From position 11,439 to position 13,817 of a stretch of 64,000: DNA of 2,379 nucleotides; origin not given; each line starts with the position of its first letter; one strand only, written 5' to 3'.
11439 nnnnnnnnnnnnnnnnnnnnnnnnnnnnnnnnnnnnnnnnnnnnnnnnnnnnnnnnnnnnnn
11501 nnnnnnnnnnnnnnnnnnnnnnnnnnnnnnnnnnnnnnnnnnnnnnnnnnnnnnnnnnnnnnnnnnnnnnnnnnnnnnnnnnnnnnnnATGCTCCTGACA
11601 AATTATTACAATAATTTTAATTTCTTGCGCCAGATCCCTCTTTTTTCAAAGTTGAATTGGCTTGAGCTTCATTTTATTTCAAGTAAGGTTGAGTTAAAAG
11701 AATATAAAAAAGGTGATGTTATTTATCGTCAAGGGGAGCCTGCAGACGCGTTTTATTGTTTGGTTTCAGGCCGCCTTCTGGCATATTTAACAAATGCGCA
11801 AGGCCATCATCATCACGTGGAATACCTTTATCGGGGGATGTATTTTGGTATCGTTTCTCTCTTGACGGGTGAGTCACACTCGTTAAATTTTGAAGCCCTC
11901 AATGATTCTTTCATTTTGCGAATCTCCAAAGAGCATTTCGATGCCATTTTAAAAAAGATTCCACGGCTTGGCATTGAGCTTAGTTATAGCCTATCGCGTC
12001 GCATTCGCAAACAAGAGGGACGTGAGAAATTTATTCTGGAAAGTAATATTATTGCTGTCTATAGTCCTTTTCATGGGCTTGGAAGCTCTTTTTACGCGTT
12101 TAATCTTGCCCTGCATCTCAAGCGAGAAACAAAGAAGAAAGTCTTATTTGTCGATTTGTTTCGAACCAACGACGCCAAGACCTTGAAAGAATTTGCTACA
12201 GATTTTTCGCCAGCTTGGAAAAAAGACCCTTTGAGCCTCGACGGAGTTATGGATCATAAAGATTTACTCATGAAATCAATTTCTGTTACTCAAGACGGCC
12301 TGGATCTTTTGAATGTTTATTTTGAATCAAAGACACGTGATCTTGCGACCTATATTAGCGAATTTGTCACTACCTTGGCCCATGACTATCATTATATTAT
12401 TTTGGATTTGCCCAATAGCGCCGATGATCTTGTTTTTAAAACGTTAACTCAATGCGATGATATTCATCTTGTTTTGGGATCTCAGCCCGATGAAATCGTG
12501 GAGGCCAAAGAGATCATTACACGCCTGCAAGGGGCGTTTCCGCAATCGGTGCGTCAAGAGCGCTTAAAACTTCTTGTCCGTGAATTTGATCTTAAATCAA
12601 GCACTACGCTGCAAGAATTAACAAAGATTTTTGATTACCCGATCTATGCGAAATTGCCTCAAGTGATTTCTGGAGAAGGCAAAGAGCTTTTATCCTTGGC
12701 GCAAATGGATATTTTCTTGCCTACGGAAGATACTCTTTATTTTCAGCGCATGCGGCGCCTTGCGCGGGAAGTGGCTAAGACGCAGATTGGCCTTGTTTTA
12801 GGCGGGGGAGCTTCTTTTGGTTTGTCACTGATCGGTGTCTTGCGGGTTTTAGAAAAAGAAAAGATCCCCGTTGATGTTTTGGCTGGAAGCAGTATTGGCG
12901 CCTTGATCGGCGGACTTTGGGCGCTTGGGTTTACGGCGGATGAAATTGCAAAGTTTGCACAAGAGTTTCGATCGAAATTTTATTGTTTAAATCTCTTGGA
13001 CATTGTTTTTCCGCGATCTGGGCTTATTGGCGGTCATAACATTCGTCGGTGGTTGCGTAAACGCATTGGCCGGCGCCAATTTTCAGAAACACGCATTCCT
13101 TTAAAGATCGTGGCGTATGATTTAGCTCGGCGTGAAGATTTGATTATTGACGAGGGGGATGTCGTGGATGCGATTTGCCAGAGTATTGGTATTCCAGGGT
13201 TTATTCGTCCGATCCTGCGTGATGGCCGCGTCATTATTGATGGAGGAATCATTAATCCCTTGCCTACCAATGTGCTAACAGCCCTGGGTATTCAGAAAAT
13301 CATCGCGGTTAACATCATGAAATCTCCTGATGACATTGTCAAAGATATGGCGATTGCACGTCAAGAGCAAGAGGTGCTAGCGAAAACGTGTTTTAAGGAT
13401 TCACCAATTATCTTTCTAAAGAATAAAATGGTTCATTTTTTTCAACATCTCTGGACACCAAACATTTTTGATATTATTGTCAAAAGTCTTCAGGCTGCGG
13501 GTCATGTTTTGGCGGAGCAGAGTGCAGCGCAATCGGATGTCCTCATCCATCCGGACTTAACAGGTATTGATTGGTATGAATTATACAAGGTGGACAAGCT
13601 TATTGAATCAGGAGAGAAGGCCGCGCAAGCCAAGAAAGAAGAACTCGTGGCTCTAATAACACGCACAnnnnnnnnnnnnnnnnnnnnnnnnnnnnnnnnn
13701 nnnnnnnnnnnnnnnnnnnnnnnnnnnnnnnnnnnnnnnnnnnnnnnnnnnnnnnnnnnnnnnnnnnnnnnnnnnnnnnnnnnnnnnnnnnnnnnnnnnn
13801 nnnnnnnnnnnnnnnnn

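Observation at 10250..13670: cNMP-binding / pseudo-MinD-ParA / patatin phospholipase protein in a three-gene cluster with a lipoprotein and a Zn-ribbon membrane protein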

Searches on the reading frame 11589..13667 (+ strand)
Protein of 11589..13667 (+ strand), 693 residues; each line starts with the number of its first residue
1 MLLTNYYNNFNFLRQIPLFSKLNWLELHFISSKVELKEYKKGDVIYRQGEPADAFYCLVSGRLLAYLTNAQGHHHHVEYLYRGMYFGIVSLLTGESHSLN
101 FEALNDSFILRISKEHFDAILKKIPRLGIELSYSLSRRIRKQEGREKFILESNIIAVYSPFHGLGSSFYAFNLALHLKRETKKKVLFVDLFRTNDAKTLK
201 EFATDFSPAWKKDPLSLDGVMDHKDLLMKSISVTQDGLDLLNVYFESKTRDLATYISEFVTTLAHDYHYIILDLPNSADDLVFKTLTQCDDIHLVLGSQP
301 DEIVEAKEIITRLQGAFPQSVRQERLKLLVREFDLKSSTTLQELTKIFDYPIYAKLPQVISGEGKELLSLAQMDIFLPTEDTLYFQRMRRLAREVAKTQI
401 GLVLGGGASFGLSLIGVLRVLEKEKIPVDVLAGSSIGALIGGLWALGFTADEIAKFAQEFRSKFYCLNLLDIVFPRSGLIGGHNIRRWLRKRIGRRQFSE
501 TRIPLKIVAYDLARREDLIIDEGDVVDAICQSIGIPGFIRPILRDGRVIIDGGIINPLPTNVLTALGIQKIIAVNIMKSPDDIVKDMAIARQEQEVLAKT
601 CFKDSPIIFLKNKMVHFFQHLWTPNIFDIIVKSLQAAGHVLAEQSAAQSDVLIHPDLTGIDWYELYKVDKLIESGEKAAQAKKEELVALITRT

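Call 3: search_protein_families(library=pfam, proteins=[window:11589-13667:+], max_evalue=1)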
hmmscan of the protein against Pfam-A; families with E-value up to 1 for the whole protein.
window:11589-13667:+ (693 aa): 7 families
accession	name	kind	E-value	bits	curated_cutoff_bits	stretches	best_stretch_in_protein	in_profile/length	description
PF01734.28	Patatin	-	1.2e-29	104.3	27.7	1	402-563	1-190/191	Patatin-like phospholipase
PF00027.35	cNMP_binding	-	1.1e-19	70.6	27.5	1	37-123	2-88/89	Cyclic nucleotide-binding domain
PF13614.12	AAA_31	-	0.00021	21.7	27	1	153-295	2-146/177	AAA domain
PF10609.15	ParA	-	0.024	14.5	27.1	1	153-304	4-149/246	NUBPL iron-transfer P-loop NTPase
PF06564.18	CBP_BcsQ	-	0.034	14.1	21.3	1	253-360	102-197/234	Cellulose biosynthesis protein BcsQ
PF02885.22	Glycos_trans_3N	-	0.14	12.4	26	1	435-462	34-61/63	Glycosyl transferase family, helical bundle domain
PF08711.16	Med26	-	0.16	12.2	20.6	1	417-444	2-29/52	TFIIS helical bundle-like domain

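Call 4: search_protein_families(library=ncbifam, proteins=[window:11589-13667:+], max_evalue=1)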
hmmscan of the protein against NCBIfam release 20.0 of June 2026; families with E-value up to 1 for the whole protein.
window:11589-13667:+ (693 aa): 19 families
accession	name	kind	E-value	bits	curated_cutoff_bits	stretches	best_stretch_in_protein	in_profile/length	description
NF007623.0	PRK10279.1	equivalog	4.9e-37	127.7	272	1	397-691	3-298/301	patatin-like phospholipase RssA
NF041163.2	encap_f2b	equivalog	8.8e-11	41.6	400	1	13-142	73-204/450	family 2B encapsulin nanocompartment shell protein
NF043045.1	T4SS_VpdC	equivalog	1.1e-09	36.9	1000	1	403-462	309-368/880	Dot/Icm T4SS effector VpdC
NF008732.0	PRK11753.1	equivalog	9.6e-09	35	266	1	30-142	19-132/214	cAMP-activated global transcriptional regulator CRP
NF050806.1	TransRegFixKCaul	equivalog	2.1e-07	30.4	300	1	36-115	25-101/215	transcriptional regulator FixK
NF007707.0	PRK10402.1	subfamily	2.7e-06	27.2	180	1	30-125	27-122/226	transcriptional regulator YeiL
NF008365.0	PRK11161.1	subfamily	8.4e-06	25.2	228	1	21-142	33-154/250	fumarate/nitrate reduction transcriptional regulator Fnr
TIGR03018.1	pepcterm_TyrKin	hypoth_equivalog_domain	3.4e-05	23.3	230.65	1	150-189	33-72/207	XrtA-associated tyrosine autokinase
TIGR03896.1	cyc_nuc_ocin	subfamily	0.0006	19.3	161.05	1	18-127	145-254/317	bacteriocin-type transport-associated protein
NF053870.1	DS2_1_antiphage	equivalog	0.0013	18.2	400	1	402-510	3-108/299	anti-phage phospholipase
NF058543.1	ActPatMycb56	equivalog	0.0034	16.3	460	1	18-108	3-92/317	acetyltransferase Pat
NF047931.1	antiphage_GapS1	subfamily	0.0082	15.1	320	1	570-636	184-250/455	GapS1 family protein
TIGR03697.1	NtcA_cyano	equivalog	0.0095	15.7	244.95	1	42-143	1-104/193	global nitrogen regulator NtcA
NF041283.1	PrgP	equivalog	0.015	14.6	400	1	234-294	92-151/297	ParA superfamily DNA segregation protein PrgP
NF006901.0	PRK09392.1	equivalog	0.015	14.6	211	1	10-139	6-134/236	transcriptional activator FtrB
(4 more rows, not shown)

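Call 5: find_homologous_proteins(query=window:11589-13667:+, max_evalue=0.001)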
Query window:11589-13667:+ (693 aa): 724 proteins with E <= 0.001 among 8000 candidates; the best 120 are listed.
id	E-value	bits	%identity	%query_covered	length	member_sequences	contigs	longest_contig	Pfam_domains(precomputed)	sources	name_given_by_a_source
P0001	0.0e+0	1552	100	100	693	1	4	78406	PF00027.36,PF01734.28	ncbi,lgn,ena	-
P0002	0.0e+0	1264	79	100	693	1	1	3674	PF00027.36,PF01734.28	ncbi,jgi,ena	ncbi:MAG: patatin-like phospholipase family protein [Candidatus Omnitrophota bacterium]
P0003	0.0e+0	1242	78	100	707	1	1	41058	PF00027.36,PF01734.28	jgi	-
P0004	0.0e+0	1084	68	100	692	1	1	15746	PF13614.13,PF00027.36,PF01734.28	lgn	-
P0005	0.0e+0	1049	66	99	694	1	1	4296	PF00027.36,PF01734.28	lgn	-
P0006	2.9e-260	883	58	100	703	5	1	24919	PF00027.36,PF01734.28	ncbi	-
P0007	4.0e-259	879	57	100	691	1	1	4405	PF00027.36,PF01734.28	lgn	-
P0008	4.6e-244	830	58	94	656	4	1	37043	PF00027.36,PF01734.28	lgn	-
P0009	8.7e-243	825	78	68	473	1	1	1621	PF01734.28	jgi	jgi:predicted acylesterase/phospholipase RssA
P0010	2.1e-232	791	52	99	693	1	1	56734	PF13614.13,PF00027.36,PF01734.28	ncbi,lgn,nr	ncbi:MAG: patatin-like phospholipase family protein [Candidatus Omnitrophica bacterium]|nr:patatin-l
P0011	1.2e-225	769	50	99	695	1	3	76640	PF00027.36,PF01734.28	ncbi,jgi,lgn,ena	-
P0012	1.3e-222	759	50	99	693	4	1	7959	PF00027.36,PF01734.28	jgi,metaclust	metaclust:\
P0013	4.7e-206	704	48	100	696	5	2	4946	PF00027.36,PF01734.28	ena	-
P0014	7.0e-206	704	47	98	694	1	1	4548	PF00027.36,PF01734.28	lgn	-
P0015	1.8e-205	702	47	99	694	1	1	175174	PF13614.13,PF00027.36,PF01734.28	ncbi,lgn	-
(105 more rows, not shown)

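Call 6: search_solved_structures(query=window:11589-13667:+, max_evalue=0.01, show_alignments=2)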
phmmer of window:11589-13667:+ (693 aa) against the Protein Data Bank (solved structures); distinct sequences matched with E-value up to 0.01: 99 (the best 60 are shown).
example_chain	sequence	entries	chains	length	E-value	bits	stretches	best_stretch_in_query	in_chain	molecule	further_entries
5fqu_A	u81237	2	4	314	1.1e-26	96.5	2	396-460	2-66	PATATIN-LIKE PROTEIN, PLPD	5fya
9ya0_MA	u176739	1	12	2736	2e-16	62.5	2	11-168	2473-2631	PCR12, TGME49_219070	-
5dyk_A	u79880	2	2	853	2.2e-12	49.2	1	5-107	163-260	CGMP-dependent protein kinase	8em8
9p74_A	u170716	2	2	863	2.7e-11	45.6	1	5-107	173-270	cGMP-dependent protein kinase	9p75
4rz7_A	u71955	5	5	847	2.8e-11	45.5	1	5-107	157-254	cGMP-dependent protein kinase, putative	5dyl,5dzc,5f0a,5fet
5ezr_A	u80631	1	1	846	2.8e-11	45.5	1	5-107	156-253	cGMP-dependent protein kinase, putative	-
4ev0_A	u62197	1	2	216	8.1e-10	40.7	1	16-143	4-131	Transcription regulator, Crp family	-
5bv6_A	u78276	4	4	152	2.1e-09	39.4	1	11-122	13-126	cGMP-dependent protein kinase 2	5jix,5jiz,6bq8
3j4q_B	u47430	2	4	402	5.5e-09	37.9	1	11-121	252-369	cAMP-dependent protein kinase type II-alpha regulatory subunit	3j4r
2qvs_B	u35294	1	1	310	7.9e-09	37.4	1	11-121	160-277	cAMP-dependent protein kinase type II-alpha regulatory subunit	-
5kbf_A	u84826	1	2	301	1.3e-08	36.7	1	26-124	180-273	CAMP-dependent protein kinase regulatory subunit, putative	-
6rsx_A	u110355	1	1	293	1.5e-08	36.5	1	11-123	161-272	Regulatory Subunit of Protein Kinase A (cAMP-dependent) from Euglena gracilis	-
9d2f_b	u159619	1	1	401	1.7e-08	36.3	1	11-121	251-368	cAMP-dependent protein kinase type II-alpha regulatory subunit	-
7pza_A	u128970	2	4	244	4.8e-07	31.5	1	11-142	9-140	Putative cAMP-binding protein-catabolite gene activator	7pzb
5j3u_A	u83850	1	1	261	9.8e-07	30.5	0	11-118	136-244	Protein Kinase A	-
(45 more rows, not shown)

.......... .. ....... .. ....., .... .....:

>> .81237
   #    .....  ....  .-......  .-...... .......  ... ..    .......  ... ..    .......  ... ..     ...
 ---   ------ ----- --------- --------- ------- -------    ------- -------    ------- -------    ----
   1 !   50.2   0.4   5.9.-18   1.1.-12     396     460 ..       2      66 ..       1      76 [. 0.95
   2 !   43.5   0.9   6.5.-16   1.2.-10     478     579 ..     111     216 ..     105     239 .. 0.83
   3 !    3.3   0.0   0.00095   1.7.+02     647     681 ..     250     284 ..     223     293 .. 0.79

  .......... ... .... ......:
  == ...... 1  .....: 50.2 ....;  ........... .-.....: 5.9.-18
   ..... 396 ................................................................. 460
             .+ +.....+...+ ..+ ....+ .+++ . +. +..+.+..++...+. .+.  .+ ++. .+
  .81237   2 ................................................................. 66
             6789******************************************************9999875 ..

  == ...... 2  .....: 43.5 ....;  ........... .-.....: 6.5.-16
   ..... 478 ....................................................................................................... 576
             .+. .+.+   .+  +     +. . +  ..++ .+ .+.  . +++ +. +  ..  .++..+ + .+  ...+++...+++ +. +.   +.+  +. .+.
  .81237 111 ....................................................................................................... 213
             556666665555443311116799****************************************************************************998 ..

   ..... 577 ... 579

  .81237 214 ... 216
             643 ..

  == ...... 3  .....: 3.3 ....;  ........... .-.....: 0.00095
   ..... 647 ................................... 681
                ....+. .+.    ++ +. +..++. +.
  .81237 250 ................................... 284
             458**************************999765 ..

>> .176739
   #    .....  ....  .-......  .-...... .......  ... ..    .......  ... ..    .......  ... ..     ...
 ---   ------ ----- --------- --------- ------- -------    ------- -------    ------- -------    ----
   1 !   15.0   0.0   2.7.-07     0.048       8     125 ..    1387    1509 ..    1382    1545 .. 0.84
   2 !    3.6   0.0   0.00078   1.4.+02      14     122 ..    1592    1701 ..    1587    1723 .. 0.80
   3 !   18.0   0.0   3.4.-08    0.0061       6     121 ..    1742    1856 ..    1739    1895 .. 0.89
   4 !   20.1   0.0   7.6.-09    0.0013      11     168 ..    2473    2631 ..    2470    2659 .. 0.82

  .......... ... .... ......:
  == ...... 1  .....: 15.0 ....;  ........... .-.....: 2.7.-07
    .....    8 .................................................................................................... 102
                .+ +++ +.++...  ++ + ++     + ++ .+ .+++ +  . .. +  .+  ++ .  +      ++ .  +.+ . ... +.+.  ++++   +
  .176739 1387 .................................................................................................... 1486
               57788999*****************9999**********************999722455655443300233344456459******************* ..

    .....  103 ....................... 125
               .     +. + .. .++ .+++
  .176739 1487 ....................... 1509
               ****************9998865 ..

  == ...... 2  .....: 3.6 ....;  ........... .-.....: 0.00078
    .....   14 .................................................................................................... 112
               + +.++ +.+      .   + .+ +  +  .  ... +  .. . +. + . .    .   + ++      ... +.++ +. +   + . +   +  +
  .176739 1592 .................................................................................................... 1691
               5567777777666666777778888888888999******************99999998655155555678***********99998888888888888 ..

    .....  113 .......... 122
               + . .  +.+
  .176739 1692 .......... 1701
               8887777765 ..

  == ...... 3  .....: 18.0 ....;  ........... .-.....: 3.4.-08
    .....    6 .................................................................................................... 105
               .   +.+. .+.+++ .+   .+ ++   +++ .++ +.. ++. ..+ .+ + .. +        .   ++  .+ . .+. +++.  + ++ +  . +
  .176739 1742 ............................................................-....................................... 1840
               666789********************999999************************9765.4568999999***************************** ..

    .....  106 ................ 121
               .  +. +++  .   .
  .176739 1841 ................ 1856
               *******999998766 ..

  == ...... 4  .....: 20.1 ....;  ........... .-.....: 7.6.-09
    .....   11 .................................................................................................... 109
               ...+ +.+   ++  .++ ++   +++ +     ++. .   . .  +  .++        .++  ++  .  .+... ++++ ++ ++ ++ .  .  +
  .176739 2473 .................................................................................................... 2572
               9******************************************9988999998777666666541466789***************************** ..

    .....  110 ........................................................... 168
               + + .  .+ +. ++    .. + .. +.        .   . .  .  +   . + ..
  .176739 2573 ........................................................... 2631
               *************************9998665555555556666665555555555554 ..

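Call 9: find_related_loci(query=A1, collection=genome_contigs, flank=6000)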
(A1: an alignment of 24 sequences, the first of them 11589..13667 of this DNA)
Query A1 (693 aa) in genome_contigs; peptide patterns used: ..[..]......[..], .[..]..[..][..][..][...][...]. (x = any residue, [..] = any of these).
599 stretches matched a pattern (row limit reached: there are more); 395 encode a relative of the query (tblastn E <= 1e-3); the best 80 are kept; 80 distinct loci.
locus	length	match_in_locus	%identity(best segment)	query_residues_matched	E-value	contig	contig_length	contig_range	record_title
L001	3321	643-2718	79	1-692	0e+0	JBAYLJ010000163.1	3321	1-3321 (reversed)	MAG: Candidatus Omnitrophota bacterium isolate SO_2016_LW1_10 scaffold57262_LW64-88_2016, whole genome shotgun sequence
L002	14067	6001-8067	58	1-690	0e+0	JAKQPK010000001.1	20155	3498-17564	MAG: Candidatus Omnitrophota bacterium isolate USMO_maxbin.079 k141_1366457, whole genome shotgun sequence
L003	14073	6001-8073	58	1-692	0e+0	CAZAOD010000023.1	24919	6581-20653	MAG TPA_asm: uncultured Planctomycetales bacterium isolate binchicken_co173_225 genome assembly, contig: NODE_6806_lengt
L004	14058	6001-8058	50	8-691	0e+0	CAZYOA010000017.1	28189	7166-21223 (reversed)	MAG TPA_asm: uncultured Planctomycetales bacterium isolate binchicken_co181_631 genome assembly, contig: NODE_2320_lengt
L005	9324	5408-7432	47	3-680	0e+0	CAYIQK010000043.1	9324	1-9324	MAG TPA_asm: uncultured Planctomycetales bacterium isolate ERP119705_co25_244 genome assembly, contig: NODE_7066_length_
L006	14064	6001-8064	44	3-686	0e+0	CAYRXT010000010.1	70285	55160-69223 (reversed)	MAG TPA_asm: uncultured Planctomycetales bacterium isolate SRP141376_co4_105 genome assembly, contig: NODE_678_length_70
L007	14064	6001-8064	46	3-691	0e+0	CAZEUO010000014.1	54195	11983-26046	MAG TPA_asm: uncultured Planctomycetales bacterium isolate SRP178908_co1_326 genome assembly, contig: NODE_292_length_54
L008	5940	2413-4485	45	3-691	0e+0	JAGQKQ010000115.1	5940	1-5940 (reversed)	MAG: Candidatus Omnitrophota bacterium isolate HKST-UBA08 NODE_115_length_5940_cov_2.838137, whole genome shotgun sequen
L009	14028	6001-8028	48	3-679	0e+0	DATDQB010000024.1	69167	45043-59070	MAG TPA_asm: Candidatus Omnitrophota bacterium isolate SMAG_U7936 k141_744064, whole genome shotgun sequence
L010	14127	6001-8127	44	12-690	0e+0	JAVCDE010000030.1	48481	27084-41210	MAG: Candidatus Aceula meridiana isolate MAG_3300035698_985 Ga0374944_593022, whole genome shotgun sequence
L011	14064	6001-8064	45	2-690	0e+0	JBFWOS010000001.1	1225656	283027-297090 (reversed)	MAG: Candidatus Omnitrophota bacterium isolate CA_2019_TPBF_141 NODE_21_length_1225656_cov_49.572922_TPBF, whole genome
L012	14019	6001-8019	45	8-680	0e+0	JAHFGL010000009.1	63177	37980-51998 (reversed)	MAG: Candidatus Omnitrophota bacterium isolate nzgw314 NODE_532_length_63178_cov_4.546537, whole genome shotgun sequence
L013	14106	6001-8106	45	3-690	0e+0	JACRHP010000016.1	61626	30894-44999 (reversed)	MAG: Candidatus Omnitrophota bacterium isolate NC_groundwater_1780_Pr3_B-0.1um_53_71 SR-2_scaffold_141_571553, whole gen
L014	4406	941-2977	47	1-679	0e+0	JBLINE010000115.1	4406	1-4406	MAG: Lysobacterales bacterium isolate 3300053785_249 Ga0535658_0067155, whole genome shotgun sequence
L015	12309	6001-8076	45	3-691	0e+0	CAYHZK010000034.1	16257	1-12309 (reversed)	MAG TPA_asm: uncultured Planctomycetales bacterium isolate ERP119705_co15_651 genome assembly, contig: NODE_3759_length_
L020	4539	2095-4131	44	11-692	0e+0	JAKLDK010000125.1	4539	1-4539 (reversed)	MAG: Candidatus Omnitrophota bacterium isolate RA.bin108 RA.bin108_125, whole genome shotgun sequence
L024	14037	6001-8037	44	3-680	0e+0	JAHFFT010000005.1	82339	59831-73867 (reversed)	MAG: Candidatus Omnitrophota bacterium isolate nzgw299 NODE_118_length_82340_cov_6.210377, whole genome shotgun sequence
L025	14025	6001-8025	45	3-680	0e+0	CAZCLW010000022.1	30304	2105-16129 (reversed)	MAG TPA_asm: uncultured Planctomycetales bacterium isolate SRP239054_co1_195 genome assembly, contig: NODE_962_length_30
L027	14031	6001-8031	43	8-680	0e+0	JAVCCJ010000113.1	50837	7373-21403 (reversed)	MAG: Candidatus Zapsychrus exili isolate MAG_3300035698_1555 Ga0374944_168698, whole genome shotgun sequence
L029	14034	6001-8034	43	10-690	0e+0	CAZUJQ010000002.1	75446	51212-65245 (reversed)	MAG TPA_asm: uncultured Planctomycetales bacterium isolate binchicken_co21_390 genome assembly, contig: NODE_60_length_7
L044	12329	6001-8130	41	3-692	2e-175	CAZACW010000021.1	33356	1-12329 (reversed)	MAG TPA_asm: uncultured Planctomycetales bacterium isolate SRP273308_co1_408 genome assembly, contig: NODE_1245_length_3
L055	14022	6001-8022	43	10-681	3e-168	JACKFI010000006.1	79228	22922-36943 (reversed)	MAG: Candidatus Omnitrophota bacterium isolate HK-STAS-OMNI-1 HK-STAS-OMNI-1_6, whole genome shotgun sequence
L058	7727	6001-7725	44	1-573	2e-166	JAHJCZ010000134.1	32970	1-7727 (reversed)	MAG: Candidatus Omnitrophota bacterium isolate Modern_marine.mb.324 Modern_marine.mb.324_k141_1956300, whole genome shot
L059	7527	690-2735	43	2-681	1e-165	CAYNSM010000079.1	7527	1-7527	MAG TPA_asm: uncultured Planctomycetales bacterium isolate SRP278252_co1_54 genome assembly, contig: NODE_18513_length_7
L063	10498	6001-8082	40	2-692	1e-160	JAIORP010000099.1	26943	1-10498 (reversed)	MAG: Candidatus Omnitrophota bacterium isolate SMBSF21 20074_Bin_2_contigs_1_c_000000000200, whole genome shotgun sequen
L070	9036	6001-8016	38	17-679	1e-141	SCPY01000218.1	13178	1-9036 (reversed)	MAG: bacterium isolate DP16D_bin.15 DP16D_bin.15-89855, whole genome shotgun sequence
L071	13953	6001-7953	37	17-677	3e-141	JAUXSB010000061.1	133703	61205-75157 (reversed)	MAG: Candidatus Omnitrophota bacterium isolate C12_metabat.bin.33_sub C12_k141_69790, whole genome shotgun sequence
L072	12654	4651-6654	37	12-691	2e-140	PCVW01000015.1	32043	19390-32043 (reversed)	MAG: Candidatus Omnitrophica bacterium CG11_big_fil_rev_8_21_14_0_20_64_10 CG11_8_21_14_0.20_scaffold_2396_c, whole geno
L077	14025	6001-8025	42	3-692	0e+0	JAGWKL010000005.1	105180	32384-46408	MAG: Candidatus Omnitrophota bacterium isolate REEB160 contig-150_134, whole genome shotgun sequence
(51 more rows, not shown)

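Call 11: search_protein_families(library=padloc, proteins=[window:11589-13667:+], max_evalue=0.1)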
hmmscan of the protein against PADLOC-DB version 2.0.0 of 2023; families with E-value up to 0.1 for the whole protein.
window:11589-13667:+ (693 aa): 6 families
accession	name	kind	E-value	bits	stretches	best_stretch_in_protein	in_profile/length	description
PDLC00731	Effector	-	1.2e-06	25.7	1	31-149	37-148/306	TIR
PDLC02371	PycTIR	-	5e-05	20.8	1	31-143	34-142/288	-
PDLC00732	Effector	-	0.00011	19.3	1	30-149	32-144/301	TIR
PDLC00758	Effector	-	0.00026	18.4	1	403-516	10-132/331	Phospholipase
PDLC00755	Effector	-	0.00042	17.5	1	402-459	14-76/311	Phospholipase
PDLC00757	Effector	-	0.0021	15.5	1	402-516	13-139/331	Phospholipase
